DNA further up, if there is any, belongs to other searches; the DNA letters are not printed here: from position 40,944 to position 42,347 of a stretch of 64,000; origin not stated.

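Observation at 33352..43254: Complete DHPS and sulfolactate desulfonation locus (TRAP-hpsKLM, hpsN, SDR and Zn-ADH racemase pair, suyAB, comC-like, IclR regulator) in a Sox-carrying gammaproteobacterium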

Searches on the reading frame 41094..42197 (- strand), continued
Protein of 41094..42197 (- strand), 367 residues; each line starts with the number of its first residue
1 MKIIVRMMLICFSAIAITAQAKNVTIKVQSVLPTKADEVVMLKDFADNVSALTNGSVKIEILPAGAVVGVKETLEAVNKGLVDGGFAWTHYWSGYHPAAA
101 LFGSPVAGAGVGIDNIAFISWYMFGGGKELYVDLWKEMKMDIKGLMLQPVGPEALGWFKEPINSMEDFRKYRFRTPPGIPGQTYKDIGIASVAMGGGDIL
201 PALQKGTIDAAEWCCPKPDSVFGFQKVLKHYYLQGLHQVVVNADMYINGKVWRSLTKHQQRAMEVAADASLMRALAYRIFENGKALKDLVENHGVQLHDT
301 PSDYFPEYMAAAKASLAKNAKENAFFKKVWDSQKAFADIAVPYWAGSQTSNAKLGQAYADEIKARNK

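Call 103: search_protein_families(library=ncbifam, proteins=[L088:761-2065:+, L088:2062-2838:-, L088:2849-3712:-, L088:3634-4392:-, L088:4393-4986:-, L088:4986-6596:-, L088:9905-11362:+, L088:11367-12119:+, L088:12259-12900:+, L088:13507-14187:-], max_evalue=1e-15)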
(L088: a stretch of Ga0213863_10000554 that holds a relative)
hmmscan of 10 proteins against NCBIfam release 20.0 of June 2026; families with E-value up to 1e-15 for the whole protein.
L088:761-2065:+ (434 aa): 2 families
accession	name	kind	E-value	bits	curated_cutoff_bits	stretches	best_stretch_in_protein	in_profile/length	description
NF050086.1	pipecolate_AmaA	exception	1.5e-29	103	600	1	9-399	5-390/425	L-pipecolate oxidase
TIGR03329.1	Phn_aa_oxid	hypoth_equivalog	7.7e-28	97.5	632.8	1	16-385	11-387/460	putative aminophosphonate oxidoreductase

L088:2062-2838:- (258 aa): 0 families

L088:2849-3712:- (287 aa): 6 families
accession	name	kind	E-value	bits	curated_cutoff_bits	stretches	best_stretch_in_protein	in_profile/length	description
NF052530.1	Heli_ShapePgp3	exception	5.2e-46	156.9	300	1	31-286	3-264/270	peptidoglycan metallopeptidase Pgp3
NF008652.0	PRK11649.1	equivalog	9e-20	70.8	341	1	187-283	312-407/439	murein DD-endopeptidase MepM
NF053825.1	PdgNdpepShyA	equivalog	8.5e-19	67.5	700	1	187-273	295-380/425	peptidoglycan DD-endopeptidase ShyA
NF052336.1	PdgHdaseHSB100310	equivalog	1.5e-17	63.9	500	1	151-274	24-142/316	peptidoglycan hydrolase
NF050804.1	CellDivDipMCaul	equivalog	8.8e-17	61.1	900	1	127-278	476-618/634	cell division endopeptidase DipM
NF053824.1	PdgNdpepShyC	equivalog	5.8e-16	58.4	700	1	187-271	295-378/429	peptidoglycan DD-endopeptidase ShyC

L088:3634-4392:- (252 aa): 190 families (the best 25 are shown)
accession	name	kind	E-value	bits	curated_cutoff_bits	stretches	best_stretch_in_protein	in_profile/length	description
NF005559.1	PRK07231.1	subfamily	2.1e-58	197.7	215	1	8-250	2-248/249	glucose 1-dehydrogenase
TIGR01830.1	3oxo_ACP_reduc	equivalog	2.5e-58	197.6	297.75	1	13-248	1-237/239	3-oxoacyl-[acyl-carrier-protein] reductase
NF009466.0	PRK12826.1-2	subfamily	1e-53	182.4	222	1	9-250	2-245/248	3-oxoacyl-ACP reductase FabG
NF005309.0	PRK06841.1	subfamily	6.1e-53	179.9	286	1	4-251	9-254/255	GolD/DthD family dehydrogenase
NF005467.0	PRK07060.1-5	equivalog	1.8e-52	178.3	360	1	7-251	6-244/245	SDR family oxidoreductase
NF004778.0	PRK06124.1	equivalog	3.5e-52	177.3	303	1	2-252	3-255/256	SDR family oxidoreductase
NF004791.0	PRK06138.1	equivalog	1.2e-51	175.4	312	1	7-252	2-252/252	SDR family oxidoreductase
TIGR01832.1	kduD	equivalog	2.5e-51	174.6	338.85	1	7-251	2-247/248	2-dehydro-3-deoxy-D-gluconate 5-dehydrogenase KduD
NF004198.0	PRK05653.1-3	equivalog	5e-51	173.5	296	1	7-249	4-246/248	3-oxoacyl-ACP reductase FabG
TIGR01963.1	PHB_DH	subfamily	1.1e-50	172.3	307.05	1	11-252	2-255/255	3-hydroxybutyrate dehydrogenase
NF006070.0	PRK08213.1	subfamily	1.3e-50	172.4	279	1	4-251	6-258/259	gluconate 5-dehydrogenase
NF052558.1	MBtsdlDhBudC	equivalog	1.4e-50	172.2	270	1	9-251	2-243/250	meso-2,3-butanediol dehydrogenase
NF006693.0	PRK09242.1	equivalog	1.7e-50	171.6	328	1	4-250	4-254/258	SDR family oxidoreductase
NF009093.0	PRK12429.1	subfamily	1.8e-50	171.6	258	1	7-252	2-259/259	3-hydroxybutyrate dehydrogenase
NF005390.0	PRK06935.1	equivalog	1.9e-50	171.6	369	1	4-251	9-257/258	2-dehydro-3-deoxy-D-gluconate 5-dehydrogenase KduD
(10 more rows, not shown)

L088:4393-4986:- (197 aa): 2 families
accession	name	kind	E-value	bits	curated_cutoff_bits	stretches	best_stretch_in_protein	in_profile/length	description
TIGR03717.1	R_switched_YjbE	subfamily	2.1e-60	203.4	134.8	1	14-191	2-176/176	YjbE family putative metal transport protein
TIGR03716.1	R_switched_YkoY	subfamily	3.7e-25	88.8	138.5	1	13-189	1-177/220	integral membrane protein, YkoY family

L088:4986-6596:- (536 aa): 5 families
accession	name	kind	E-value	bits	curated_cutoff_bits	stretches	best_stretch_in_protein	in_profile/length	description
NF002550.0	PRK02106.1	subfamily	4.8e-176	586.6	605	1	2-535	4-535/563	choline dehydrogenase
TIGR01810.1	betA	equivalog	8.5e-150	499.9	732.1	1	5-534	1-527/532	choline dehydrogenase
TIGR03970.1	mycofact_MftG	equivalog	7.1e-85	285.8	387.45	2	5-306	2-299/487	mycofactocin dehydrogenase MftG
TIGR04542.1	GMC_mycofac_2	equivalog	5.7e-37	127.8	400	1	5-277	1-243/425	mycofactocin system GMC family oxidoreductase MftG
NF038210.1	GMC_mycofac_3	equivalog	6.9e-18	64.7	300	0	7-106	2-92/418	mycofactocin system GMC family oxidoreductase MftG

L088:9905-11362:+ (485 aa): 3 families
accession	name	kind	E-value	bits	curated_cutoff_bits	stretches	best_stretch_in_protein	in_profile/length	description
NF008476.1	PRK11375.1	equivalog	1.6e-50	172.2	620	1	12-484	9-467/467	allantoin permease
TIGR00800.1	ncs1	subfamily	3.2e-42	144.8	353.1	1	15-448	4-427/447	NCS1 family nucleobase:cation symporter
NF047713.1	AllantTportGProt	equivalog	3.1e-40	138.3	800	1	15-484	17-470/471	allantoin transporter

L088:11367-12119:+ (250 aa): 188 families (the best 25 are shown)
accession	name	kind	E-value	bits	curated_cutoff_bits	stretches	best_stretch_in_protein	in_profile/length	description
NF004198.0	PRK05653.1-3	equivalog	2.6e-65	220.3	296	1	9-247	6-246/248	3-oxoacyl-ACP reductase FabG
NF009466.0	PRK12826.1-2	subfamily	1.5e-60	204.8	222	1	11-248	4-245/248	3-oxoacyl-ACP reductase FabG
NF005559.1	PRK07231.1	subfamily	5.7e-58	196.3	215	1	8-248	2-248/249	glucose 1-dehydrogenase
TIGR01830.1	3oxo_ACP_reduc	equivalog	1.5e-57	195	297.75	1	13-246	1-237/239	3-oxoacyl-[acyl-carrier-protein] reductase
NF009464.0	PRK12824.1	subfamily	1.8e-50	171.9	269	1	11-247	3-242/245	3-oxoacyl-ACP reductase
NF052558.1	MBtsdlDhBudC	equivalog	5.3e-50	170.3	270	1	8-248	1-242/250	meso-2,3-butanediol dehydrogenase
NF006070.0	PRK08213.1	subfamily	1.4e-49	169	279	1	3-248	5-257/259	gluconate 5-dehydrogenase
NF009093.0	PRK12429.1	subfamily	7.4e-49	166.3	258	1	8-246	3-255/259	3-hydroxybutyrate dehydrogenase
TIGR01963.1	PHB_DH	subfamily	1e-48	165.8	307.05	1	11-246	2-251/255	3-hydroxybutyrate dehydrogenase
NF004197.0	PRK05653.1-1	equivalog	2.4e-48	164.9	332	1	8-246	5-245/249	3-oxoacyl-ACP reductase FabG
NF053701.1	CsHdxCHCADhChcB2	equivalog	3.5e-48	164.3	350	1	8-247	1-242/245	cis-4-hydroxycyclohexanecarboxylate dehydrogenase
TIGR01829.1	AcAcCoA_reduct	subfamily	4.8e-48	163.9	302.1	1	11-247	1-240/242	acetoacetyl-CoA reductase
NF005309.0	PRK06841.1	subfamily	5.8e-48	163.6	286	1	4-246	9-251/255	GolD/DthD family dehydrogenase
NF004199.0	PRK05653.1-4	equivalog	1.3e-47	162.5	301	1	7-246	2-244/247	3-oxoacyl-ACP reductase FabG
NF004713.0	PRK06057.1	equivalog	5e-46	157.3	404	1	8-248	7-250/257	3-oxoacyl-ACP reductase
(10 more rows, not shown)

L088:12259-12900:+ (213 aa): 0 families

L088:13507-14187:- (226 aa): 2 families
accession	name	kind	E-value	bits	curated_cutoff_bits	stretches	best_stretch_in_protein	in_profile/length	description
NF040953.1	Arch_udg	equivalog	7.3e-22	77.8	250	1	42-207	20-171/184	type-4 uracil-DNA glycosylase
TIGR00758.1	UDG_fam4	subfamily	9.7e-20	71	125.3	1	43-205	11-154/173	uracil-DNA glycosylase, family 4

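Call 104: search_protein_families(library=ncbifam, proteins=[L040:1799-3073:-, L040:3148-4272:+, L040:4279-5316:-, L040:5808-7439:-, L040:7687-8457:+, L040:12243-13652:-, L040:13678-15006:-, L040:15071-18202:-, L040:858-1802:+, L040:18266-18985:-], max_evalue=1e-15)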
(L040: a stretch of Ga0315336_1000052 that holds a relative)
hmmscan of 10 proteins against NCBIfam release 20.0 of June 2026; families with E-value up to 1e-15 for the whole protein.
L040:1799-3073:- (424 aa): 1 family
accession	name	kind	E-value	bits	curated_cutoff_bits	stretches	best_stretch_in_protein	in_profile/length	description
TIGR00893.1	2A0114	subfamily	2.3e-19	69.6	395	0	40-198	19-172/399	D-galactonate transporter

L040:3148-4272:+ (374 aa): 3 families
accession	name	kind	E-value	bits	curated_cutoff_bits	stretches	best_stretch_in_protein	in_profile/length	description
NF058607.1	GlBtMonoOxGbcA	equivalog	2.5e-27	95.4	670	1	61-215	63-223/420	glycine betaine monooxygenase oxygenase subunit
NF042946.1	3PPDioc_HcaE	equivalog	4e-19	68.9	830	1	50-165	35-154/450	3-phenylpropionate/cinnamic acid dioxygenase subunit alpha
TIGR03228.1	anthran_1_2_A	equivalog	1.2e-16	60.5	671.9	0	35-215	19-214/438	anthranilate 1,2-dioxygenase large subunit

L040:4279-5316:- (345 aa): 2 families
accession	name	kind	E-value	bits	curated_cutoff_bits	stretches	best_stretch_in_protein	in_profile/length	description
NF033936.1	CuZnOut_SO0444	equivalog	2.8e-21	76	300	0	227-341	198-310/351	SO_0444 family Cu/Zn efflux transporter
NF040736.1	efflux_SaoE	equivalog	3.9e-17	62.5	325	1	48-330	12-284/352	efflux transporter SaoE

L040:5808-7439:- (543 aa): 4 families
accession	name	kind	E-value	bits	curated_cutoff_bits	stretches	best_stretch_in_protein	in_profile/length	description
NF002550.0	PRK02106.1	subfamily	1.9e-184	614.4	605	1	6-537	4-536/563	choline dehydrogenase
TIGR01810.1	betA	equivalog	5.8e-154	513.6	732.1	1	9-535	1-527/532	choline dehydrogenase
TIGR03970.1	mycofact_MftG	equivalog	1.6e-83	281.3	387.45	2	9-308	2-300/487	mycofactocin dehydrogenase MftG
TIGR04542.1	GMC_mycofac_2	equivalog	5e-37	128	400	1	9-276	1-241/425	mycofactocin system GMC family oxidoreductase MftG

L040:7687-8457:+ (256 aa): 5 families
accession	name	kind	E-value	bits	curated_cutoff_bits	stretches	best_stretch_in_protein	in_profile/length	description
TIGR02431.1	pcaR_pcaU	subfamily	4.2e-43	147.5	284.75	1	14-253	10-248/248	beta-ketoadipate pathway transcriptional regulators, PcaR/PcaU/PobR family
NF045644.1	TransRegBhcR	equivalog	2.4e-39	135.2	350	1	10-252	22-264/267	HTH-type transcriptional regulator BhcR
NF011671.1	PRK15090.1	equivalog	3.7e-27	95.2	275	1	7-253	8-253/256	DNA-binding transcriptional regulator KdgR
NF008601.2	PRK11569.1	equivalog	1.3e-24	86.8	380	1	13-248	30-267/276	glyoxylate bypass operon transcriptional repressor IclR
NF007548.0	PRK10163.1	equivalog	1.1e-19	70.6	406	1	6-237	17-249/271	HTH-type transcriptional repressor AllR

L040:12243-13652:- (469 aa): 36 families (the best 25 are shown)
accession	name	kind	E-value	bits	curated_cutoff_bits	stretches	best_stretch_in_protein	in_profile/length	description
TIGR01350.1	lipoamide_DH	equivalog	3.7e-173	576.5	408.8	1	5-469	2-461/461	dihydrolipoyl dehydrogenase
TIGR02053.1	MerA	equivalog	4.5e-108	362.2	454.45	1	5-461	1-452/465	mercury(II) reductase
NF003585.0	PRK05249.1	equivalog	1.1e-103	347.3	465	1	3-465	5-460/464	Si-specific NAD(P)(+) transhydrogenase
NF004943.0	PRK06292.2-1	equivalog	1.2e-92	311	432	1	4-460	3-453/456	dihydrolipoyl dehydrogenase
NF004946.0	PRK06292.2-4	subfamily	1.9e-89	300.6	634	1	3-462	2-470/487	dihydrolipoyl dehydrogenase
NF004947.0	PRK06292.2-5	equivalog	1.3e-88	298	592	1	4-460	3-456/474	dihydrolipoyl dehydrogenase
NF004776.0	PRK06116.1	equivalog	7.6e-85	285.6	480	1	1-450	1-441/450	glutathione-disulfide reductase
NF004992.0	PRK06370.1-4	equivalog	3.9e-83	279.4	629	1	2-455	2-448/459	FAD-containing oxidoreductase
NF004945.0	PRK06292.2-3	equivalog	6.6e-81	272.5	494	1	4-455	3-445/457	dihydrolipoyl dehydrogenase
NF004991.0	PRK06370.1-3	subfamily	2.5e-80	270.4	620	1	3-459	34-484/509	FAD-containing oxidoreductase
NF005884.0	PRK07846.1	equivalog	2.6e-80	270.3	501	1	4-462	3-451/454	mycothione reductase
NF005883.0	PRK07845.1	equivalog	3.2e-80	270.3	479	1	6-460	4-457/466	NAD(P)H-quinone dehydrogenase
NF004944.0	PRK06292.2-2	equivalog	7.9e-78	262.1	619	1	4-460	3-450/460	dihydrolipoyl dehydrogenase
TIGR01421.1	gluta_reduc_1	equivalog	4.4e-73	247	556.15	1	4-449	2-440/450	glutathione-disulfide reductase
TIGR03452.1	mycothione_red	equivalog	2e-72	244.5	635.65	1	4-461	2-451/452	mycothione reductase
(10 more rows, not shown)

L040:13678-15006:- (442 aa): 10 families
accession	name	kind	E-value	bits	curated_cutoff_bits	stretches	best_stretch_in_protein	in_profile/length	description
NF004309.0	PRK05704.1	equivalog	2.2e-175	583.9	449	1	1-442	1-408/408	2-oxoglutarate dehydrogenase complex dihydrolipoyllysine-residue succinyltransferase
TIGR01347.1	sucB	equivalog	4.6e-158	526.7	378.65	1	3-442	1-404/404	dihydrolipoyllysine-residue succinyltransferase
TIGR02927.1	SucB_Actino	equivalog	6.9e-111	371.8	423.45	1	2-434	126-570/579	2-oxoglutarate dehydrogenase, E2 component, dihydrolipoamide succinyltransferase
NF008814.0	PRK11854.1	equivalog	1.4e-108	364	722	1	3-440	208-637/637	pyruvate dehydrogenase complex dihydrolipoyllysine-residue acetyltransferase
TIGR01348.1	PDHac_trf_long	equivalog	4.6e-86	289.6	552.1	1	3-440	156-587/587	dihydrolipoyllysine-residue acetyltransferase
TIGR01349.1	PDHac_trf_mito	equivalog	1.4e-76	258.4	445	1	4-440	1-437/437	pyruvate dehydrogenase complex dihydrolipoamide acetyltransferase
NF008815.0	PRK11857.1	equivalog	6.2e-53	180.2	378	1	142-436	7-303/308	dihydrolipoamide acetyltransferase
NF011416.0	PRK14843.1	equivalog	2.3e-52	178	429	1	141-438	51-345/347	dihydrolipoamide acetyltransferase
NF008907.0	PRK12270.1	equivalog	2.1e-22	78.8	878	1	25-433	28-362/1241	multifunctional oxoglutarate decarboxylase/oxoglutarate dehydrogenase thiamine pyrophosphate-binding subunit/dihydrolipoyllysine-residue suc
NF011457.0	PRK14875.1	equivalog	1.2e-19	70.5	307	1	2-181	3-129/372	acetoin dehydrogenase dihydrolipoyllysine-residue acetyltransferase subunit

L040:15071-18202:- (1043 aa): 3 families
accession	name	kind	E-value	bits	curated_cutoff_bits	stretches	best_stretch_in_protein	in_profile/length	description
NF006914.0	PRK09404.1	equivalog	0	1356.6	764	1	5-975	9-917/919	2-oxoglutarate dehydrogenase E1 component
NF008907.0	PRK12270.1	equivalog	0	1167.4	878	1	111-975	393-1240/1241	multifunctional oxoglutarate decarboxylase/oxoglutarate dehydrogenase thiamine pyrophosphate-binding subunit/dihydrolipoyllysine-residue suc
TIGR00239.1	2oxo_dh_E1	equivalog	0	1148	770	1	101-973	60-930/931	2-oxoglutarate dehydrogenase E1 component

L040:858-1802:+ (314 aa): 8 families
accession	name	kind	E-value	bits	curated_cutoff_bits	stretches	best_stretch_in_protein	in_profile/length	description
TIGR02224.1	recomb_XerC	equivalog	1.2e-94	317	335.15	1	15-313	2-295/295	tyrosine recombinase XerC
TIGR02225.1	recomb_XerD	equivalog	1.6e-72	244.3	329.6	1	16-311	3-290/290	site-specific tyrosine recombinase XerD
NF001399.0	PRK00283.1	subfamily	3.3e-72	243.3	279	1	12-311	8-299/300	tyrosine recombinase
NF040815.2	recomb_XerA_Arch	equivalog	4.8e-51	173.8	220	1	24-304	10-263/263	site-specific tyrosine recombinase/integron integrase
NF002331.0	PRK01287.1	subfamily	2.7e-39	135.2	371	1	19-313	33-330/365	site-specific tyrosine recombinase XerC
TIGR02249.1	integrase_gron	subfamily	1.4e-32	113.3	265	1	232-299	237-304/315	integron integrase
NF003462.0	PRK05084.1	equivalog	1.2e-25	90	267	1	147-305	195-354/360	tyrosine recombinase XerS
NF011946.0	PRK15417.1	equivalog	4.4e-18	65.5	435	0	240-295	261-315/337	integron integrase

L040:18266-18985:- (239 aa): 3 families
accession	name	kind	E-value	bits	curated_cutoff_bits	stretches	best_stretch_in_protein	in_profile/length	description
NF004230.0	PRK05678.1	equivalog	2.4e-116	388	336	1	1-237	53-288/291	succinate--CoA ligase subunit alpha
TIGR01019.1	sucCoAalpha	subfamily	2.9e-115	384.6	353.2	1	1-236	51-285/286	succinate--CoA ligase subunit alpha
TIGR02717.1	AcCoA-syn-alpha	equivalog_domain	5.2e-18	65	567.15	1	16-228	67-279/447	acetate--CoA ligase alpha subunit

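Call 108: find_encoding_contigs(protein=P0320, flank=8000, max_places=4)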
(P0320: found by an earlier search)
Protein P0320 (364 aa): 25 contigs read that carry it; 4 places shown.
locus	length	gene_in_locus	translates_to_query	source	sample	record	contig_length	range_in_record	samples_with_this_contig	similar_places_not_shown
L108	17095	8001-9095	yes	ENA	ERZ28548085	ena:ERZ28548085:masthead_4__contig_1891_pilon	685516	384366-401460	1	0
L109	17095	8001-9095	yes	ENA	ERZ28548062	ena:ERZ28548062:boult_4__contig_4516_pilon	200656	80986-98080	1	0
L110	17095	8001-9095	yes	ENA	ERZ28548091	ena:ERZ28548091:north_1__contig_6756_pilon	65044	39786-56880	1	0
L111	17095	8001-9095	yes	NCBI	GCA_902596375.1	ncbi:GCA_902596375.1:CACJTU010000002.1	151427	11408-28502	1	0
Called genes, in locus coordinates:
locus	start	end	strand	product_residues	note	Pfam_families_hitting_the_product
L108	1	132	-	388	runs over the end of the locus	PF04295:GD_AH_second, PF20629:GD_AH_C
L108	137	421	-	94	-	-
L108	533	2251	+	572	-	PF02776:TPP_enzyme_N, PF00205:TPP_enzyme_M, PF02775:TPP_enzyme_C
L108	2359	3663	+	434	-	PF01266:DAO, PF07992:Pyr_redox_2 (faint)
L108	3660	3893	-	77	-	PF01551:Peptidase_M23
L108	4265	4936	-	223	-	PF01551:Peptidase_M23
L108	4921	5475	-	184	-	PF00106:adh_short, PF13561:adh_short_C2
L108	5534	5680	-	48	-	PF00106:adh_short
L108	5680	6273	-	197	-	PF03741:TerC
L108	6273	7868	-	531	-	PF00732:GMC_oxred_N, PF07992:Pyr_redox_2 (faint), PF13738:Pyr_redox_3 (faint), PF05199:GMC_oxred_C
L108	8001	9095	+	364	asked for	PF03480:DctP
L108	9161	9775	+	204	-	PF04290:DctQ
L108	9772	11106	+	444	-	PF06808:DctM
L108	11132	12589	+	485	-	PF02133:Transp_cyt_pur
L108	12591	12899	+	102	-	PF08240:ADH_N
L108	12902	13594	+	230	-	PF16912:Glu_dehyd_C (weak), PF00107:ADH_zinc_N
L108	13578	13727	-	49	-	-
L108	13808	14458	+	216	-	PF11249:DUF3047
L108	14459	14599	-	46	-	-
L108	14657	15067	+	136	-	PF01643:Acyl-ACP_TE, PF13279:4HBT_2, PF03061:4HBT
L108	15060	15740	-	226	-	PF03167:UDG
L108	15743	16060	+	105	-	-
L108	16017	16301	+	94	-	-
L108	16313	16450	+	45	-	-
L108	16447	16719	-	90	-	-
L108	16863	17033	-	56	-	-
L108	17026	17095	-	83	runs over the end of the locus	PF06945:DUF1289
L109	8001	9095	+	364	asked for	PF03480:DctP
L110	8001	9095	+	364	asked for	PF03480:DctP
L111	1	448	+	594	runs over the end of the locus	PF02776:TPP_enzyme_N, PF00205:TPP_enzyme_M, PF02775:TPP_enzyme_C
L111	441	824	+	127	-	PF19588:SxtJ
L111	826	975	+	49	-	PF19451:DUF5989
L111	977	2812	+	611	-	PF02543:Carbam_trans_N, PF16861:Carbam_trans_C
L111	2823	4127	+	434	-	PF01266:DAO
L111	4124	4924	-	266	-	PF01551:Peptidase_M23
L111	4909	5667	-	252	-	PF23441:SDR (weak), PF00106:adh_short, PF08659:KR, PF13561:adh_short_C2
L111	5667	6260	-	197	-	PF03741:TerC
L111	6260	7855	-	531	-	PF00732:GMC_oxred_N, PF05199:GMC_oxred_C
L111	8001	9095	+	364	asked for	PF03480:DctP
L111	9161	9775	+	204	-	PF04290:DctQ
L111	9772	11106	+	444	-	PF06808:DctM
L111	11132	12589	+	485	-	PF02133:Transp_cyt_pur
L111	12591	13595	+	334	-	PF08240:ADH_N, PF00107:ADH_zinc_N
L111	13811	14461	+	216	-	PF11249:DUF3047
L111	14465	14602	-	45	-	-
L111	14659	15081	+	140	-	PF01643:Acyl-ACP_TE, PF13279:4HBT_2, PF03061:4HBT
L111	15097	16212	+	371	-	-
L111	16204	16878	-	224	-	PF03167:UDG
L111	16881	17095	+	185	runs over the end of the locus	PF00300:His_Phos_1 (faint)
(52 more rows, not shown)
